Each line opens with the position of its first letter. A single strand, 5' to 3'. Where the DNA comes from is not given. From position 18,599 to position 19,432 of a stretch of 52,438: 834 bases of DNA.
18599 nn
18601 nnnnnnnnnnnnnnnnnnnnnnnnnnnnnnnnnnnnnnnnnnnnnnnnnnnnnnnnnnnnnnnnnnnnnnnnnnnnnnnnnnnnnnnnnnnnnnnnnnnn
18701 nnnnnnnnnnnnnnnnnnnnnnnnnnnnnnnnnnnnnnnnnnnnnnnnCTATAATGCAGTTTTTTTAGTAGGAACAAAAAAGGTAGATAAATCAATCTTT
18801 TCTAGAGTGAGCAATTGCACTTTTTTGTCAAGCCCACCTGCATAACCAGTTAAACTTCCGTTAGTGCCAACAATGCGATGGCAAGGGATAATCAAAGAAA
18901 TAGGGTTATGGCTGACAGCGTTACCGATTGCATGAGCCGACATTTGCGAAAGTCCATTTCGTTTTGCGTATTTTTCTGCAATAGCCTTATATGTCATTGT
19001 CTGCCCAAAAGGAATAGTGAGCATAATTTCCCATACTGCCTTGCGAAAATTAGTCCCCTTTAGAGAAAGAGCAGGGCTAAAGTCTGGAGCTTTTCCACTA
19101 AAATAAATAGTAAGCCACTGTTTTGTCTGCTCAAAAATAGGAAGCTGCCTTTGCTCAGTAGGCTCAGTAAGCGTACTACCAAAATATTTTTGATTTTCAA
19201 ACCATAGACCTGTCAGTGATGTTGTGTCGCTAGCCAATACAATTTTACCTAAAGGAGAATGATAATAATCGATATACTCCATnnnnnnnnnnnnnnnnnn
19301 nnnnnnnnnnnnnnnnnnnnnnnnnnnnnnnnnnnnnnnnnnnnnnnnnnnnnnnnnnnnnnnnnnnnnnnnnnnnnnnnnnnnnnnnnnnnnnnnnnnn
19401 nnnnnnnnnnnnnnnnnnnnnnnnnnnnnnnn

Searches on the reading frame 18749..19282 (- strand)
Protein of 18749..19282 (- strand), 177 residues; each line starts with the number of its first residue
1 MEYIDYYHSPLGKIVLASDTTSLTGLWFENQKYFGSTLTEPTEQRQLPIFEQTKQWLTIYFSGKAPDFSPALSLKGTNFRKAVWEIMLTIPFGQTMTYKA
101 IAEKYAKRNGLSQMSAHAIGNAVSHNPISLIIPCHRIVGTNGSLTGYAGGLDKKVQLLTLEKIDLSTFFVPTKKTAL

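Call 60: search_protein_families(library=pfam, proteins=[window:18749-19282:-], max_evalue=0.00001)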
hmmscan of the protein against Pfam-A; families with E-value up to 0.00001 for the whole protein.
window:18749-19282:- (177 aa): 2 families
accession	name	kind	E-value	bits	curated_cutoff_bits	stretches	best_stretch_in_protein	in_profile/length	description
PF01035.26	DNA_binding_1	-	5.5e-29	100.3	27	1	78-162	1-80/81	6-O-methylguanine DNA methyltransferase, DNA binding domain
PF02870.21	Methyltransf_1N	-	3.8e-11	43.8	21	1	4-71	3-68/71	6-O-methylguanine DNA methyltransferase, ribonuclease-like domain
